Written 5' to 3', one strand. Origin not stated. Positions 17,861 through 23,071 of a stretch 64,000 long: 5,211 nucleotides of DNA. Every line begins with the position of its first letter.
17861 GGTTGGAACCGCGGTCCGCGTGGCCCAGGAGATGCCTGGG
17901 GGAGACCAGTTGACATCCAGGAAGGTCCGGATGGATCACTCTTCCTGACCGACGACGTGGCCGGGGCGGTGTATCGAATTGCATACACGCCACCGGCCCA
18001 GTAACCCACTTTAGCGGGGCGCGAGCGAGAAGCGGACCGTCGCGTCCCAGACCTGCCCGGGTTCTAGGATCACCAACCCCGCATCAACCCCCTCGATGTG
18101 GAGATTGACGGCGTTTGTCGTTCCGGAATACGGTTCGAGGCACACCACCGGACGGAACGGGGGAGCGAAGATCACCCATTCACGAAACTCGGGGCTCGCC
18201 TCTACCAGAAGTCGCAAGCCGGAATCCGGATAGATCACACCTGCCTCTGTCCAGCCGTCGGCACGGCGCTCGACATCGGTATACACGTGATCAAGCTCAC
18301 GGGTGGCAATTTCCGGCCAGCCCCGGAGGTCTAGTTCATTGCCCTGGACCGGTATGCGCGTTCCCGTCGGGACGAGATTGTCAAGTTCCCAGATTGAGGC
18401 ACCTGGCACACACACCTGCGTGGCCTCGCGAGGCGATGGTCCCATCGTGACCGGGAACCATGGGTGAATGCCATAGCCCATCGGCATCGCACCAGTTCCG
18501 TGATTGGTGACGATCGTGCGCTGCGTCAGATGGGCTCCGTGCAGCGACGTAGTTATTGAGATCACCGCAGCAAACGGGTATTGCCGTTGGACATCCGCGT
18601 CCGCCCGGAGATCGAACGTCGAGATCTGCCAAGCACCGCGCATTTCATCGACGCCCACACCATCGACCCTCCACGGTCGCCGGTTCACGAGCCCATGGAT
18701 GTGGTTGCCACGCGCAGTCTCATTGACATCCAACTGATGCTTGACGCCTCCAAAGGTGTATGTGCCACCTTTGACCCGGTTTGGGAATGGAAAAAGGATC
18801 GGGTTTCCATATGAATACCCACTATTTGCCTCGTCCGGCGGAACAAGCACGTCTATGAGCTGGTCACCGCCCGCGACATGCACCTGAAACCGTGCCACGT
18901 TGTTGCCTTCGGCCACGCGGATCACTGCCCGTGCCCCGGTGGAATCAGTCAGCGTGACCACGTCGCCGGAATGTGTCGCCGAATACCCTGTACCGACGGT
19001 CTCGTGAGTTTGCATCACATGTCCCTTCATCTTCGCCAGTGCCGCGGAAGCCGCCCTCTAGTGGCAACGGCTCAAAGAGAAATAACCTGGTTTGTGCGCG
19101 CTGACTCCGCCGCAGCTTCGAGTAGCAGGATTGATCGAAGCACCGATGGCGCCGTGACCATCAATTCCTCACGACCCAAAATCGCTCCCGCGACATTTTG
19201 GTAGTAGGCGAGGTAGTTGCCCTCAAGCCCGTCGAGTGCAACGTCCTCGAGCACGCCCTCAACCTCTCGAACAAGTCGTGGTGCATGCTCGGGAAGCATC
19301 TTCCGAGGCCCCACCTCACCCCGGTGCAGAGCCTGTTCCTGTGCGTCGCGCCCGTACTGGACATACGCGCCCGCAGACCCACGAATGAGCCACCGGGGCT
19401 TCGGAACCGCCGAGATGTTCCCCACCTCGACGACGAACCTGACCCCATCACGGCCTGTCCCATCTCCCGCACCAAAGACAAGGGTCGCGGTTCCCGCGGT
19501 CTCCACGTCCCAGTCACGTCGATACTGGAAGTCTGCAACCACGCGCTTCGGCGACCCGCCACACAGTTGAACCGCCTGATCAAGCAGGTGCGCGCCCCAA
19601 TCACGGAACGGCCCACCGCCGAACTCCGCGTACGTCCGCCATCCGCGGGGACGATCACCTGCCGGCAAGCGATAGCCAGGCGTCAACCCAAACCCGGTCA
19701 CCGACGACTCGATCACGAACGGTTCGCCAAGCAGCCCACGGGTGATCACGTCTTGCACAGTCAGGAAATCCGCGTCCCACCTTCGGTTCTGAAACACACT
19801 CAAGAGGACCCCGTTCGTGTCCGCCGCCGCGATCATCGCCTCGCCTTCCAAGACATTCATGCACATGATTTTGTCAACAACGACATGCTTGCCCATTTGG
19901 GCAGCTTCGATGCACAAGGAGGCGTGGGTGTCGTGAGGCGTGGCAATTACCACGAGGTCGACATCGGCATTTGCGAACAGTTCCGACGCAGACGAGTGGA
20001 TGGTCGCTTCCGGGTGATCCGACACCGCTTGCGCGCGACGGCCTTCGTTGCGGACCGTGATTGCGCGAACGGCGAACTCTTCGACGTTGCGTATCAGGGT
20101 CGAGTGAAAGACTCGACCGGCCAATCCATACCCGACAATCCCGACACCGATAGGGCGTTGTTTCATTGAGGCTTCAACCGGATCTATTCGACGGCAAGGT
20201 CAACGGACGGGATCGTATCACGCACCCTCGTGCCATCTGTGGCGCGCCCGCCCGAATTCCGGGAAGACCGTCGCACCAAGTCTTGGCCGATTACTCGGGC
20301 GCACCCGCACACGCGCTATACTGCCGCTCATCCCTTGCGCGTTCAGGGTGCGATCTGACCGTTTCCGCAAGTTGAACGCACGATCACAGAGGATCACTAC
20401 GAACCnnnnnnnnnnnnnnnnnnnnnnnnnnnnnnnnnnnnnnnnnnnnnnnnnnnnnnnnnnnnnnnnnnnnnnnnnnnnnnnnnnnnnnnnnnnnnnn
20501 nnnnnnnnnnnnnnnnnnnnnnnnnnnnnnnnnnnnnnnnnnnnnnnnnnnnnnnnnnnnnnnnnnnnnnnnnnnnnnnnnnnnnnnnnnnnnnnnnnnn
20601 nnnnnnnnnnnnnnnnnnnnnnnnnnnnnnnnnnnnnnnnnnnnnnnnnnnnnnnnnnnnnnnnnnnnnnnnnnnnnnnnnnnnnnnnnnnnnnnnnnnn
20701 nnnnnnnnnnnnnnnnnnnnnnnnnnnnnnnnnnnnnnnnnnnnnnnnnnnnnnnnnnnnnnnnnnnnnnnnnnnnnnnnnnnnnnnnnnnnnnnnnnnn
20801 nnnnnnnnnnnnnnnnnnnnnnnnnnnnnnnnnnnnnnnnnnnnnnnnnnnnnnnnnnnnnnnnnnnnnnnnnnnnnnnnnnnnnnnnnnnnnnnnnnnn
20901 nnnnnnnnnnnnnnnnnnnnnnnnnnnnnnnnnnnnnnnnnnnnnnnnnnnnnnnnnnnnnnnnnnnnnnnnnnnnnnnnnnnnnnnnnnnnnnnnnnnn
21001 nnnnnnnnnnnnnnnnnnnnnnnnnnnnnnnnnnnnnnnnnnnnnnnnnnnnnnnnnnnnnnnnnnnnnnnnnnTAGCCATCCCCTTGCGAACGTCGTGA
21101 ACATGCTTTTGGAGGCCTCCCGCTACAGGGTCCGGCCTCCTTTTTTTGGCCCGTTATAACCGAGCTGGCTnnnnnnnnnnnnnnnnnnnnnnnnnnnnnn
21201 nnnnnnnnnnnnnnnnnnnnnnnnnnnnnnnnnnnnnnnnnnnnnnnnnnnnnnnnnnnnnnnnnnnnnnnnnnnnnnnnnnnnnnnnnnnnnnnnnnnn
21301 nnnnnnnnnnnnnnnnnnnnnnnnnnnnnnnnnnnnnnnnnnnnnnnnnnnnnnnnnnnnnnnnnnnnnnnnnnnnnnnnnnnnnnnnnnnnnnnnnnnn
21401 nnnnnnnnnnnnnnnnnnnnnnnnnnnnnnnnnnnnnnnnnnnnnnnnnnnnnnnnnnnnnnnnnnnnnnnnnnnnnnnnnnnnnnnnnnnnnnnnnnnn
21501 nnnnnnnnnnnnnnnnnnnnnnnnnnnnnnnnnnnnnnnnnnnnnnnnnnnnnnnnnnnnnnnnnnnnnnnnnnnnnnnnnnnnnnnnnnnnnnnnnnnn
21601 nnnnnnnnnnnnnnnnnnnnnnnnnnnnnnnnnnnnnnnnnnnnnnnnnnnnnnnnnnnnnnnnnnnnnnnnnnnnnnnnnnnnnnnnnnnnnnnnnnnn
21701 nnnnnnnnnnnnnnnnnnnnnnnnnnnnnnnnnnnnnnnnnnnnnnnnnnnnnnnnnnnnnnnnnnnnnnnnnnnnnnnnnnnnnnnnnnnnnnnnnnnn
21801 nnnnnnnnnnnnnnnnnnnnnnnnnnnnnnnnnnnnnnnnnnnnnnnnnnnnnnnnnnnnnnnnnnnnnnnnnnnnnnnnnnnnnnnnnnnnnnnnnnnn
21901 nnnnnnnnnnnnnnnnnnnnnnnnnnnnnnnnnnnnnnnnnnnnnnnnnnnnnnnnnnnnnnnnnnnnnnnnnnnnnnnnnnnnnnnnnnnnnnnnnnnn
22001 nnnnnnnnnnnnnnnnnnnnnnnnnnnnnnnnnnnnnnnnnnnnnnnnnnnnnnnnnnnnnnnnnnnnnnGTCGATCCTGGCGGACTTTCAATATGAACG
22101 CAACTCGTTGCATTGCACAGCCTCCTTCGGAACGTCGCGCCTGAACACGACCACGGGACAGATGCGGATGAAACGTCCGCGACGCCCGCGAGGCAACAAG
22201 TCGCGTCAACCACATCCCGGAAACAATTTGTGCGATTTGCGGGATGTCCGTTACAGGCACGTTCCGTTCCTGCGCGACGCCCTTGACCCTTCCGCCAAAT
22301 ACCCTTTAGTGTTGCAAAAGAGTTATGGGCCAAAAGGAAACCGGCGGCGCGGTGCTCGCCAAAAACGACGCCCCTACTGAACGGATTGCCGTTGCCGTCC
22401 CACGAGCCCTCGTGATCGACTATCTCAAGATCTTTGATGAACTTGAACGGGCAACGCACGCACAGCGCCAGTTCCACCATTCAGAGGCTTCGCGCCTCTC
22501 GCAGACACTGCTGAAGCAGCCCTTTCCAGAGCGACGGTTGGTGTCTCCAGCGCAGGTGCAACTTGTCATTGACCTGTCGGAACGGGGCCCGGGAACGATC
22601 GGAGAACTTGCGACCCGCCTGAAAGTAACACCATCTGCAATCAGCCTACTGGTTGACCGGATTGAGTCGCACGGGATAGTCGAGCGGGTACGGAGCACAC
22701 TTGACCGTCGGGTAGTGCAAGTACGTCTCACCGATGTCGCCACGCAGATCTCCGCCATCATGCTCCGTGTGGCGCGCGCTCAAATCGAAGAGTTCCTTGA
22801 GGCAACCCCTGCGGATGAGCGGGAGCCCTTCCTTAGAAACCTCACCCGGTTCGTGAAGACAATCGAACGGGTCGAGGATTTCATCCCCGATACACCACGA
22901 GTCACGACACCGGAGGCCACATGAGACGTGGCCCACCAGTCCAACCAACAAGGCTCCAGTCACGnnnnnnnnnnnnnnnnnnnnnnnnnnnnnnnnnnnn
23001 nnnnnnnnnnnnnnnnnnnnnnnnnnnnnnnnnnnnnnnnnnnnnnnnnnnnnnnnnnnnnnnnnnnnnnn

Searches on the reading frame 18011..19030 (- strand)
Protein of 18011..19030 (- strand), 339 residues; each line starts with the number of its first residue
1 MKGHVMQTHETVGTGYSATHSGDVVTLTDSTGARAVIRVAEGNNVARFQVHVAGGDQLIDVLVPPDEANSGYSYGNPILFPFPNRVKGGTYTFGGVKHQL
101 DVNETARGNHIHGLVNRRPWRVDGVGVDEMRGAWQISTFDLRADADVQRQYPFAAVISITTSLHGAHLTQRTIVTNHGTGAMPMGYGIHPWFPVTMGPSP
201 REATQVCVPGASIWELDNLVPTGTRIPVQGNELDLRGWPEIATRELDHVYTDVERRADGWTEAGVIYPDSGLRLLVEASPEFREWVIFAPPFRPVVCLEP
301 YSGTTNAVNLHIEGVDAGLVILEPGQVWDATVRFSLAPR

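Call 60: search_protein_families(library=pfam, proteins=[window:18011-19030:-], max_evalue=0.00001)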
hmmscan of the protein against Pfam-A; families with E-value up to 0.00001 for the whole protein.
window:18011-19030:- (339 aa): 1 family
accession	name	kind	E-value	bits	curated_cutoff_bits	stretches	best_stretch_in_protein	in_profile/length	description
PF01263.26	Aldose_epim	-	4.4e-37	128.5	27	1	24-335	2-299/299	Aldose 1-epimerase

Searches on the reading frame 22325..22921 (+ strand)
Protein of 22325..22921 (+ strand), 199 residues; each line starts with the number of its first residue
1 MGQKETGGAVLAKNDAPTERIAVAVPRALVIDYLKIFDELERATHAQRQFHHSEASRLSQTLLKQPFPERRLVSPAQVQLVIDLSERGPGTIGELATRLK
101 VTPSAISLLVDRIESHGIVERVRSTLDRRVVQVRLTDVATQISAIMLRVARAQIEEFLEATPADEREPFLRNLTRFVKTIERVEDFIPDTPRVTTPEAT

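Call 5: search_protein_families(library=pfam, proteins=[window:22325-22921:+])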
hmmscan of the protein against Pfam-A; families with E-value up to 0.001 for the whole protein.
window:22325-22921:+ (199 aa): 5 families
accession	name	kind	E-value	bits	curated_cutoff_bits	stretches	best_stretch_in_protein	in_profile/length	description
PF01047.28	MarR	-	2.9e-12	46.7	24.6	1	74-131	2-59/59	MarR family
PF12802.13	MarR_2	-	4.3e-08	33.6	27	1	77-129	7-60/61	MarR family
PF13463.12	HTH_27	-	3.4e-05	24.5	22.2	1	74-137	2-66/68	Winged helix DNA-binding domain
PF22381.2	Staph_reg_Sar_Rot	-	0.00027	21.4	27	1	95-140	31-79/85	Transcriptional regulator SarA/Rot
PF25212.1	HVO_A0114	-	0.00039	20.6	27.6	1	70-125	17-72/84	HVO_A0114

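Call 6: search_protein_families(library=ncbifam, proteins=[window:22325-22921:+])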
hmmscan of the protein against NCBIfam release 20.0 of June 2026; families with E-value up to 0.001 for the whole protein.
window:22325-22921:+ (199 aa): 11 families
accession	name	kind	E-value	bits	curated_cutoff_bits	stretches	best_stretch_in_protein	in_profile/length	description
NF050133.1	TransRegFabT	equivalog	1.8e-09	38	200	1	91-179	45-133/138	fatty acid biosynthesis transcriptional regulator FabT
NF047395.1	TransRegLtdR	equivalog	6.3e-06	26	250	1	76-186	53-157/166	transcriptional regulator LdtR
NF038251.1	AdcR_fam_Zn_TF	equivalog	7.1e-06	26.3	175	1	88-143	48-103/143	zinc-dependent MarR family transcriptional regulator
NF052438.1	TransRegRv0880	equivalog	8.2e-06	25.7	220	1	72-168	31-127/143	Rv0880 family HTH-type transcriptional regulator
NF045593.1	bilirub_TF_BilQ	equivalog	2.8e-05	23.8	125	1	81-178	36-133/135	bilirubin utilization transcriptional regulator BilQ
TIGR02337.1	HpaR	equivalog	5.1e-05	23.1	121.2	1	77-150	30-103/130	homoprotocatechuate degradation operon regulator HpaR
NF052638.1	TransRegOhrRVib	equivalog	5.8e-05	22.9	200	1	91-147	53-109/141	transcriptional regulator OhrR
NF053777.1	Saro0803TransReg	equivalog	0.0001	22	200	1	93-158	55-119/140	Saro_0803 family transcriptional regulator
NF002926.0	PRK03573.1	equivalog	0.00017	21.5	120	1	105-181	62-138/144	transcriptional regulator SlyA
NF008565.1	PRK11512.1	equivalog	0.00036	20.6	240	1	76-145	41-110/144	multiple antibiotic resistance transcriptional regulator MarR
NF008122.0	PRK10870.1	equivalog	0.00041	20.1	157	0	94-180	76-159/176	transcriptional repressor MprA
